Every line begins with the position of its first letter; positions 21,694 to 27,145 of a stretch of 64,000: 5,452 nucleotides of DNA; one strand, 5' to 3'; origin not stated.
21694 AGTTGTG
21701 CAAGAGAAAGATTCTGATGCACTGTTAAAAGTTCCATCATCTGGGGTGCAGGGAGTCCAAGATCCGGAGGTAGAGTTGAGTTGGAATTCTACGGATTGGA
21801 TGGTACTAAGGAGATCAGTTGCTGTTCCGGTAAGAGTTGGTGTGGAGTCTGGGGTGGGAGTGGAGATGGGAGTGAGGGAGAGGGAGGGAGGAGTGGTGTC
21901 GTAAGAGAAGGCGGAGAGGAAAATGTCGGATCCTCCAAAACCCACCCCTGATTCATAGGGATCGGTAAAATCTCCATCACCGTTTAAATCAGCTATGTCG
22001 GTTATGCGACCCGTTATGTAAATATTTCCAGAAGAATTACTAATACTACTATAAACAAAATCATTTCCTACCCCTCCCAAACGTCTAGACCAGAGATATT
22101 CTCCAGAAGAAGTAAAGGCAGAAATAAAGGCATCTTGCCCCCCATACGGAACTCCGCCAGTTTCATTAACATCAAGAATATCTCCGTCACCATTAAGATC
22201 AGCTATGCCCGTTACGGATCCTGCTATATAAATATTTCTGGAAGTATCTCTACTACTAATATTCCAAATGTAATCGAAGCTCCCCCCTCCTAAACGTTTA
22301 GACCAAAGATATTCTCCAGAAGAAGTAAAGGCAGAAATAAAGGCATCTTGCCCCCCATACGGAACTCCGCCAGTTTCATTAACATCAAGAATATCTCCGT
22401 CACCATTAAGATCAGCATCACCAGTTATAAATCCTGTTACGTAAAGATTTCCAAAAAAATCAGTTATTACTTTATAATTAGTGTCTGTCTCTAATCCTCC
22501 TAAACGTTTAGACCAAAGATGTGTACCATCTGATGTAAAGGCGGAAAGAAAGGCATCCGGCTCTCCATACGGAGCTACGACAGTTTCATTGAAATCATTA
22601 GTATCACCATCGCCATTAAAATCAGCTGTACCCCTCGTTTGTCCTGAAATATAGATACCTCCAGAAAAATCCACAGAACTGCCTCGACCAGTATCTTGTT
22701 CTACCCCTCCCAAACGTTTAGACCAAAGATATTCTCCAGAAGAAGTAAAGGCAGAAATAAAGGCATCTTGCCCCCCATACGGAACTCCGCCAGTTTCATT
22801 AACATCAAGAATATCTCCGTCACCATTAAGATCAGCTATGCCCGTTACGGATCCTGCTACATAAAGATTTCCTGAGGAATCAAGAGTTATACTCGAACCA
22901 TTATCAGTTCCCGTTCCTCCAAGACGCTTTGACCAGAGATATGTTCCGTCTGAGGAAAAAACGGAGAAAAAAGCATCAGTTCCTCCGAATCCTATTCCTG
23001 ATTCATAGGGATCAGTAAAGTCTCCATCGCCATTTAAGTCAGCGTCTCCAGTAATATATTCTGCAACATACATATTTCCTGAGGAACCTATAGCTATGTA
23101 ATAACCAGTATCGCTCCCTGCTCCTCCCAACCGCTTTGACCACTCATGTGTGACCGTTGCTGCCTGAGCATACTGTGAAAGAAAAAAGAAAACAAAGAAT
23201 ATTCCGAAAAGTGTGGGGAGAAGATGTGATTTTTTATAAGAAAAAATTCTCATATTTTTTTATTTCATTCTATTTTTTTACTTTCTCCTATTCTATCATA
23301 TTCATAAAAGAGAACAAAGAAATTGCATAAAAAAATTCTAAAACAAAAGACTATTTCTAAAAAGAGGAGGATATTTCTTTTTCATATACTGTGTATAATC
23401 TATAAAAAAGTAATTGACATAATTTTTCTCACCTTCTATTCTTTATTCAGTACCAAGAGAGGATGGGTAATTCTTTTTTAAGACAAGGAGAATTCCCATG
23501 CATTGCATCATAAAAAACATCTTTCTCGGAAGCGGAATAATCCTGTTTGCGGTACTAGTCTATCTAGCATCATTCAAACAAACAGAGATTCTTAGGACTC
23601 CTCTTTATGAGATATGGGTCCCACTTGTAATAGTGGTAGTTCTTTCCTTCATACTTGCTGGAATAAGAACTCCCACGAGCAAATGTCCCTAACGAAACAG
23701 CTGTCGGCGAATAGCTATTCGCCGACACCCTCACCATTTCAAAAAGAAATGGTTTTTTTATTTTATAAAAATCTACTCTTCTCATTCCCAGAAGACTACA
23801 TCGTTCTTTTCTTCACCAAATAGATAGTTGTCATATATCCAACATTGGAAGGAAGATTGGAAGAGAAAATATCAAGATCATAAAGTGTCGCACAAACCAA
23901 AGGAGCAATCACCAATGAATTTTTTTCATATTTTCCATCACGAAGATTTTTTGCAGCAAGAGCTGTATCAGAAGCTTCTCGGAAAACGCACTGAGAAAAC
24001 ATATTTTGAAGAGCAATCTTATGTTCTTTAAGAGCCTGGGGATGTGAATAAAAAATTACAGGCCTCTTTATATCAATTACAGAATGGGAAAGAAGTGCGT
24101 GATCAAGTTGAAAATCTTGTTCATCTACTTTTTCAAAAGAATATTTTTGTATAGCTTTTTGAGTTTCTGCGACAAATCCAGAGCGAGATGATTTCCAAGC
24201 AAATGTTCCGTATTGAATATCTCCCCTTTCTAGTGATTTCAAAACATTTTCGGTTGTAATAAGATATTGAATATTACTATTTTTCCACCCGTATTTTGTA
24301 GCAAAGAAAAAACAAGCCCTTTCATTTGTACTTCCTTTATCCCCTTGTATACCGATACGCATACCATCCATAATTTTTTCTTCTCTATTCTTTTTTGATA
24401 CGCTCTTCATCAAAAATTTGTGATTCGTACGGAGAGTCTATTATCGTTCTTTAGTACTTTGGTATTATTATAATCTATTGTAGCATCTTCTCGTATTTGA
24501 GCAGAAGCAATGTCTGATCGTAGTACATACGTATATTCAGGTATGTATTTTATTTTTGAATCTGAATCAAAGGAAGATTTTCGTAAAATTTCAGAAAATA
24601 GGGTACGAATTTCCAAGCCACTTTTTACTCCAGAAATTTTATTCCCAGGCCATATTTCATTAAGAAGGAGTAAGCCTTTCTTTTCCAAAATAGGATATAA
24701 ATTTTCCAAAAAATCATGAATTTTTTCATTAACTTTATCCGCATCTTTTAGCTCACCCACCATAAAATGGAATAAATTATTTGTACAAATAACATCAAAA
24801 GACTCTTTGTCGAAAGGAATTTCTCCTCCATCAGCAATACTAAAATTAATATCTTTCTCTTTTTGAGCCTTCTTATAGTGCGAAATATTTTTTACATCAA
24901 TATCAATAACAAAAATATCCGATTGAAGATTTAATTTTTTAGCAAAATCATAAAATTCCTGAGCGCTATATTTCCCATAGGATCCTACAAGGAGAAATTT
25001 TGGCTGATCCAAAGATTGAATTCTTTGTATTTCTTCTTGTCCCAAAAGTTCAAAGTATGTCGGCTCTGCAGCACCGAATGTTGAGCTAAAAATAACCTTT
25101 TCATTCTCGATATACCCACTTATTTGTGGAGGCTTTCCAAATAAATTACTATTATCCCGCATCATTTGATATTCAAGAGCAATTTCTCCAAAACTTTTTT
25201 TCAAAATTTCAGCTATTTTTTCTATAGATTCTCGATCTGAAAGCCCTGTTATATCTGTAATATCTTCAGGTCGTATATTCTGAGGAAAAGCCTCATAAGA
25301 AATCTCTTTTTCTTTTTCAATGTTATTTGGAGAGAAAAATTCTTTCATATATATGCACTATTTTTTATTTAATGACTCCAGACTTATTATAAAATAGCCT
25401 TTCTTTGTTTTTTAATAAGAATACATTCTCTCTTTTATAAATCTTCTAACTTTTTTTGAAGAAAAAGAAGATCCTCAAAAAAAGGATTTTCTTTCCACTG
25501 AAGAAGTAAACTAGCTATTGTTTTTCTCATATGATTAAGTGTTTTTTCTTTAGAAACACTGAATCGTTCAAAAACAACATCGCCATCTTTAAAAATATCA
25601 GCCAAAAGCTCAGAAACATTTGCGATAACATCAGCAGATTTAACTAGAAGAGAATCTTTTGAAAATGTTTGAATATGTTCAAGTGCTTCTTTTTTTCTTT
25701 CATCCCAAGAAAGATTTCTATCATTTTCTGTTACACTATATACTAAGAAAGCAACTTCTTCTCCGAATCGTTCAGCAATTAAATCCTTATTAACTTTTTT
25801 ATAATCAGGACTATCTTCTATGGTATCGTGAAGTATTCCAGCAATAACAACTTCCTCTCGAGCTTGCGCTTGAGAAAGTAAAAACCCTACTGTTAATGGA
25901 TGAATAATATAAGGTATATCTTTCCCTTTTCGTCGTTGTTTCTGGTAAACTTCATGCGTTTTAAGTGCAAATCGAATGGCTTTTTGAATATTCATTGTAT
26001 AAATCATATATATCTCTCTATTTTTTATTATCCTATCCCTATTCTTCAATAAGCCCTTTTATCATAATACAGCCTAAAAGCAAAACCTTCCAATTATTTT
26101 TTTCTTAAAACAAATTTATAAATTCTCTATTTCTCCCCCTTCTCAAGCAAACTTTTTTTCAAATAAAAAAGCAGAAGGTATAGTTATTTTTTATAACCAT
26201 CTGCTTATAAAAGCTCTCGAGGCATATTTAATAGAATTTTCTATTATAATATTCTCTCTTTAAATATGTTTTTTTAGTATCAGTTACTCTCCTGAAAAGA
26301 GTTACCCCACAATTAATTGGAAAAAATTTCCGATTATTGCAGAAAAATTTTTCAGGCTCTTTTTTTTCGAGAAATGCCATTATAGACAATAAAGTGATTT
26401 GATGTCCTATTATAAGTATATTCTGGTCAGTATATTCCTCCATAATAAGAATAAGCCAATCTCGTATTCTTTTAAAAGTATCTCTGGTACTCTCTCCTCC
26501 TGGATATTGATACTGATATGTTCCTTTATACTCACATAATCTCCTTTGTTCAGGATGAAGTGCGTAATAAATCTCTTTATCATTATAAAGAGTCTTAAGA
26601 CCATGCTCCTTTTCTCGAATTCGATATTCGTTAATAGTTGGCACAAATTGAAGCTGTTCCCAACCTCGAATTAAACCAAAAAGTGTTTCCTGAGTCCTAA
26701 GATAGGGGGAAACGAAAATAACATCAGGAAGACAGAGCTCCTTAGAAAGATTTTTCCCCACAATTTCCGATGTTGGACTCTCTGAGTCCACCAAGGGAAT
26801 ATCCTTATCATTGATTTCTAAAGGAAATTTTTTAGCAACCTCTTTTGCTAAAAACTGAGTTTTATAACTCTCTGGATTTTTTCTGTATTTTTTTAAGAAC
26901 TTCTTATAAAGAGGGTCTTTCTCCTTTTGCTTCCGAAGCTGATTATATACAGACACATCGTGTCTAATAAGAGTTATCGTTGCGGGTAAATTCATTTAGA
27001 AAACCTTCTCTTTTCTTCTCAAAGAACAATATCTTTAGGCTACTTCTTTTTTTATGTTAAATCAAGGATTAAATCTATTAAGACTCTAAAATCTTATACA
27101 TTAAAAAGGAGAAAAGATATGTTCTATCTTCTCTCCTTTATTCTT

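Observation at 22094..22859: Homogenised 110-133 bp perfect repeats inside the SBBP/FG-GAP surface protein gene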

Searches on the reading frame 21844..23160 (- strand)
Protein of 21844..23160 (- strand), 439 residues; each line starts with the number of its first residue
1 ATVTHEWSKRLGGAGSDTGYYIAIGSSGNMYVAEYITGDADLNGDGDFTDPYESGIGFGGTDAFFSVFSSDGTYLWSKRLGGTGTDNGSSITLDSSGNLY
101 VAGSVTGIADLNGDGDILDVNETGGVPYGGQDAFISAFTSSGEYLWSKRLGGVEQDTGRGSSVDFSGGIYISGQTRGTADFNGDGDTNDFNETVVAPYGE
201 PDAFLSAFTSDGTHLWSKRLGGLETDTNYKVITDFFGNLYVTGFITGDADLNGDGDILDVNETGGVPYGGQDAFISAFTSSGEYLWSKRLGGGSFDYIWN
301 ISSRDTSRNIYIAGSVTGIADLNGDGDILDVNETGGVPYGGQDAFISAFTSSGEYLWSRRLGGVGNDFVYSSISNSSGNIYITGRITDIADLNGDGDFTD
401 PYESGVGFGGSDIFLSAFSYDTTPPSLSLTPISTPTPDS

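Call 40: predict_structure(alignment_id=A1)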
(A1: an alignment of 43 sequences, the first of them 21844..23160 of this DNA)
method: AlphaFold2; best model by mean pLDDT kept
length: 439 residues; sequences in the alignment: 43
mean_pLDDT: 88.8   pTM: 0.87
mean pLDDT of the five models: 88.8, 88.3, 87.7, 86.6, 86.0
residues with pLDDT >= 90: 272; 70-90: 136; 50-70: 30; < 50: 1
segments of 3 or more residues with pLDDT < 50: none
pLDDT, mean of each block of 10 residues (from residue 1): 71 86 91 92 91 82 94 93 91 96 94 91 83 97 97 94 97 96 93 88 97 97 95 95 96 94 79 96 96 91 86 93 89 67 93 93 91 85 89 85 74 83 60 66
secondary structure, 60 per line:
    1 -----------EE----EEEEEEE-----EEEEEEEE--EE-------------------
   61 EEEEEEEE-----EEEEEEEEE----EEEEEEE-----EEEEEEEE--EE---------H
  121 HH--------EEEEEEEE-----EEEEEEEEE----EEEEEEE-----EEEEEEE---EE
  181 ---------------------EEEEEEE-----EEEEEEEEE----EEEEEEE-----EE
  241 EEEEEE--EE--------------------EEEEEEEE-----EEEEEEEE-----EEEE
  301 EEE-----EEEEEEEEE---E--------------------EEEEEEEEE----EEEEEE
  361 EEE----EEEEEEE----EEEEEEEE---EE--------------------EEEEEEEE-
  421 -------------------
elements in order: E18-24 E30-37 E61-68 E74-82 E87-93 E99-106 E131-138 E144-152 E157-163 E169-175 E202-208 E214-222 E227-233 E239-246 E271-278 E284-291 E297-303 E309-317 E342-350 E355-363 E368-374 E379-386 E412-419
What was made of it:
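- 21883..23142 (-): Six ~70-aa SBBP units: R1 22936-23142, R2 22726-22935, R3 22516-22725, R4 22306-22515, R5 22093-22305, R6 21883-22092. The AlphaFold2 model has 24 strands, pLDDT 88.8 and pTM 0.87 (call 40).
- On SBBP beta-propeller repeat proteins (Pfam PF06739): The AF2 model has pLDDT 88.8, pTM 0.87 and 24 strands (call 40).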

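Call 42: fold_search(model_id=the predicted structure, library=pdb)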
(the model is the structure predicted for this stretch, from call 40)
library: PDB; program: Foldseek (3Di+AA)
matches with E <= 10: 652; with E <= 0.001: 135
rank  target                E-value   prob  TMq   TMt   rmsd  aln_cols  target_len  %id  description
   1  7ron                  8.9e-23  1.00  0.49  0.36   7.5       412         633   24  Crystal structure of the Friedel-Crafts alkylating enzyme CylK from Cylindospermum licheniforme (released 2022-03-23)
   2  7fh8                  1.4e-22  1.00  0.60  0.41   4.7       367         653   27  Friedel-Crafts alkylation enzyme CylK mutant H391A (released 2022-02-16)
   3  7fh7                  4.0e-22  1.00  0.63  0.43   5.1       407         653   25  Friedel-Crafts alkylation enzyme CylK mutant Y37F (released 2022-02-16)
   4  7fh6                  7.6e-22  1.00  0.60  0.41   4.2       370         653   26  Friedel-Crafts alkylation enzyme CylK (released 2022-02-16)
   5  7roo                  1.8e-21  1.00  0.49  0.35   7.6       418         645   23  Crystal structure of Friedel-Crafts alkylating enzyme CylK from Cylindospermum licheniforme with bromide (released 2022-03-23)
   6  7nyq_B                4.9e-07  1.00  0.36  0.54   6.9       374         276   11  Crystal structure of the Mei-P26 NHL domain (released 2022-05-04)
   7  9l35_B                7.9e-07  1.00  0.38  0.52   8.0       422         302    8  Crystal structure of C45G9.5 protein from Caenorhabditis elegans (released 2025-12-17)
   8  7qrv_D                2.2e-06  1.00  0.36  0.53   7.9       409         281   14  Crystal structure of NHL domain of TRIM2 (full C-terminal) (released 2022-05-04)
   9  7qrv_A                4.2e-06  1.00  0.35  0.52   7.1       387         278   13  Crystal structure of NHL domain of TRIM2 (full C-terminal) (released 2022-05-04)
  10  3gvk_B                6.4e-06  1.00  0.34  0.25  15.1       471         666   10  Crystal structure of endo-neuraminidase NF mutant (released 2010-03-02)
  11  1v0e_A                6.4e-06  1.00  0.32  0.23  16.8       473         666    9  Endosialidase of Bacteriophage K1F (released 2004-12-13)
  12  7nyq_A                7.6e-06  1.00  0.36  0.54   7.5       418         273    9  Crystal structure of the Mei-P26 NHL domain (released 2022-05-04)
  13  6f0t_A                8.4e-06  1.00  0.34  0.54   8.4       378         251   12  Crystal structure of Pizza6-SFW (released 2018-03-21)
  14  1rwi_A                9.4e-06  1.00  0.31  0.48   8.7       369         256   13  Extracellular domain of Mycobacterium tuberculosis PknD (released 2004-04-27)
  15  8okv_B                9.9e-06  1.00  0.31  0.40  10.2       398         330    8  lipoprotein BT2095 from Bacteroides thetaiotamicron bound to cyanocobalamin CnCbl (released 2023-09-20)
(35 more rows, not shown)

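Call 51: search_solved_structures(query=window:21844-23160:-, max_evalue=0.001, show_alignments=1)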
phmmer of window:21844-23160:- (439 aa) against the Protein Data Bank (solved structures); distinct sequences matched with E-value up to 0.001: 4.
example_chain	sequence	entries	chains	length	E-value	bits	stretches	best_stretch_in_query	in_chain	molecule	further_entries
7fh8_A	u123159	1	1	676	5.1e-28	101.3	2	57-318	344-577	CylK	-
7fh7_A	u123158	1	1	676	7e-28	100.8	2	57-249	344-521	CylK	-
7fh6_A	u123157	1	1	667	7.3e-28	100.8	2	48-249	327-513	CylK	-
7ron_A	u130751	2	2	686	9.1e-28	100.5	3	57-318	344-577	CylK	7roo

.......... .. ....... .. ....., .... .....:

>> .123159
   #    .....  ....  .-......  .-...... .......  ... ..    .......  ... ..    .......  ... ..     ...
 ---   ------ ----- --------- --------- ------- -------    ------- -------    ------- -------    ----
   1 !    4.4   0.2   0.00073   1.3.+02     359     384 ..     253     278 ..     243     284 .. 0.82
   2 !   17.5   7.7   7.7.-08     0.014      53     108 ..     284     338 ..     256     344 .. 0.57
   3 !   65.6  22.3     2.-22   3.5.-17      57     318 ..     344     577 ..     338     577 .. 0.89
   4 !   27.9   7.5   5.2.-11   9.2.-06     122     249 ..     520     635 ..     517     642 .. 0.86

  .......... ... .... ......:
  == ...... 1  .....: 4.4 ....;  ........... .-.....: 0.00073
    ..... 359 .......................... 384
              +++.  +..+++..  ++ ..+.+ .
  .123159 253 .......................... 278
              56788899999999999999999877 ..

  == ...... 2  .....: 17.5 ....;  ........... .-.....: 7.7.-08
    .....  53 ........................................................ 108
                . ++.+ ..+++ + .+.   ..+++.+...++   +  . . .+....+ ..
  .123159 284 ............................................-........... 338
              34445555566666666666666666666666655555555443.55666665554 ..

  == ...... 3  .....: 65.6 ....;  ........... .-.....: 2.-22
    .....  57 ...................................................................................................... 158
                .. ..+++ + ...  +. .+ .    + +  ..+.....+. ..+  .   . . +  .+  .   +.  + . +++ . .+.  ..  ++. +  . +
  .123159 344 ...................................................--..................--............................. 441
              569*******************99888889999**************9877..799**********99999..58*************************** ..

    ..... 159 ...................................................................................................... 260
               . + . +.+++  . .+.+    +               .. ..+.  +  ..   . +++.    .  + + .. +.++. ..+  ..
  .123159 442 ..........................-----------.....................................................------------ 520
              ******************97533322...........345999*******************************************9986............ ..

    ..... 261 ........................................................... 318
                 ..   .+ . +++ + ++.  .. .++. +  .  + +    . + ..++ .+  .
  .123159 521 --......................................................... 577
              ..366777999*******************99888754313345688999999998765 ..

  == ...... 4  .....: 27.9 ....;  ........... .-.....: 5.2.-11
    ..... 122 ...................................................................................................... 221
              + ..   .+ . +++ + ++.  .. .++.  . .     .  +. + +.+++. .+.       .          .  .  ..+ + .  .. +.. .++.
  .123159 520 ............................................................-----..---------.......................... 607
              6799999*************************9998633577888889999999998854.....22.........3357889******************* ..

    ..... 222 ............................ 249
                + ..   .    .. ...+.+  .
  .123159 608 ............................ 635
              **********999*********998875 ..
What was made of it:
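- Closest known: CylK C-terminal seven-bladed beta-propeller. Different: CylK is a cytoplasmic or secreted alkylating enzyme with an N-terminal beta-roll domain and seven blades, and it lacks the DLNGDGD motif (call 51).
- CylK lacks the DLNGDGD motif itself (call 51), so Ca2+ binding by this loop rests on the motif and on topology only.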

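Call 77: predict_structure(protein=window:21844-23160:-)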
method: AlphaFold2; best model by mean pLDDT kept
length: 439 residues; sequences in the alignment: 1
mean_pLDDT: 36.1   pTM: 0.25
mean pLDDT of the five models: 36.1, 30.4, 28.2, 26.8, 26.3
residues with pLDDT >= 90: 0; 70-90: 0; 50-70: 13; < 50: 426
segments of 3 or more residues with pLDDT < 50: 1-31, 33-64, 69-72, 81-431, 433-435, 437-439
pLDDT, mean of each block of 10 residues (from residue 1): 29 35 44 40 32 35 49 50 40 45 36 32 32 42 43 34 32 28 26 35 41 41 39 34 34 29 29 40 39 34 30 30 28 31 40 40 38 33 34 35 32 30 39 48
secondary structure, 60 per line:
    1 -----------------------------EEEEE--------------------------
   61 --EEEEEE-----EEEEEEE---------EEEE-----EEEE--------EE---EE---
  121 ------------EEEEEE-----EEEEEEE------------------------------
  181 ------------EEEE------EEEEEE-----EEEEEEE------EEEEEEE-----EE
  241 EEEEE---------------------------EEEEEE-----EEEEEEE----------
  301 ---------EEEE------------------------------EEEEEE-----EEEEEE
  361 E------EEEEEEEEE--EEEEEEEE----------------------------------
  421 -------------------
elements in order: E30-34 E63-68 E74-80 E90-93 E99-102 E133-138 E144-150 E193-196 E203-208 E214-220 E227-233 E239-245 E273-278 E284-290 E310-313 E344-349 E355-361 E368-376 E379-386
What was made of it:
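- Tried and rejected: A single-sequence prediction failed (pLDDT 36, call 77), and coordinates cannot be inspected, so whether the six-unit ring closes remains open.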

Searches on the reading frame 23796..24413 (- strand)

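Call 28: search_protein_families(library=pfam, proteins=[window:23796-24413:-], max_evalue=0.001)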
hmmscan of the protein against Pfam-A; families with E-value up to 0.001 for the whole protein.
window:23796-24413:- (205 aa): 1 family
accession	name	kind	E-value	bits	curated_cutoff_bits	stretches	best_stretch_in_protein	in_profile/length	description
PF00800.23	PDT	-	7.9e-22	78.4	25.2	1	20-195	1-171/181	Prephenate dehydratase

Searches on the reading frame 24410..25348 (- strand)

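Call 28: search_protein_families(library=pfam, proteins=[window:24410-25348:-], max_evalue=0.001)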
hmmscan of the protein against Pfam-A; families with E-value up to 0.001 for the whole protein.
window:24410-25348:- (312 aa): 4 families
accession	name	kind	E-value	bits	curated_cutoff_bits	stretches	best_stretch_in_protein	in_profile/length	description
PF08241.18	Methyltransf_11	-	8.3e-08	33.2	21.2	1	140-227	18-93/95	Methyltransferase domain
PF13649.12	Methyltransf_25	-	2.6e-06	28.5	27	1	134-213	14-92/97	Methyltransferase domain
PF13847.12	Methyltransf_31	-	1.2e-05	25.5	27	1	133-233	19-113/145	Methyltransferase domain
PF08242.18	Methyltransf_12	-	7e-05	23.9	30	1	136-225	14-96/98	Methyltransferase domain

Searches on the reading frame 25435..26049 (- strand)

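Call 28: search_protein_families(library=pfam, proteins=[window:25435-26049:-], max_evalue=0.001)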
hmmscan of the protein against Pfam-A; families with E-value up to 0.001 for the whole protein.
window:25435-26049:- (204 aa): 2 families
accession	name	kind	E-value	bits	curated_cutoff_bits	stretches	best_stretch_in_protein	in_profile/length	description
PF13328.12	HD_4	-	5e-14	52.8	27.2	1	24-146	1-125/156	HD domain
PF01966.28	HD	-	2.7e-06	28.1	22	1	47-140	1-111/116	HD domain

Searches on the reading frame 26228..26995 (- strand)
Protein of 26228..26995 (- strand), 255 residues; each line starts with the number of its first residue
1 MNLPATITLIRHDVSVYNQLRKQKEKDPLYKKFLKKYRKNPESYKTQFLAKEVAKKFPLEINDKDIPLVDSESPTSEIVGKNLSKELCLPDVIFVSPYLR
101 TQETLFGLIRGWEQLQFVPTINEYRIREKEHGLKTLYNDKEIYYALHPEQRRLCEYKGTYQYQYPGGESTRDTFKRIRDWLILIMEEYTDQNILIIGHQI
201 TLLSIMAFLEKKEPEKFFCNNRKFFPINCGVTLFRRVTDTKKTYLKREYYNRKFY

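Call 28: search_protein_families(library=pfam, proteins=[window:26228-26995:-], max_evalue=0.001)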
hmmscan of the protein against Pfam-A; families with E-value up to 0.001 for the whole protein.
window:26228-26995:- (255 aa): 1 family
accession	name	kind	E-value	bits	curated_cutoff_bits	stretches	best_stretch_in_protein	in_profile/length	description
PF00300.27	His_Phos_1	-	1.1e-12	48.4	21.7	1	64-219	21-168/194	Histidine phosphatase superfamily (branch 1)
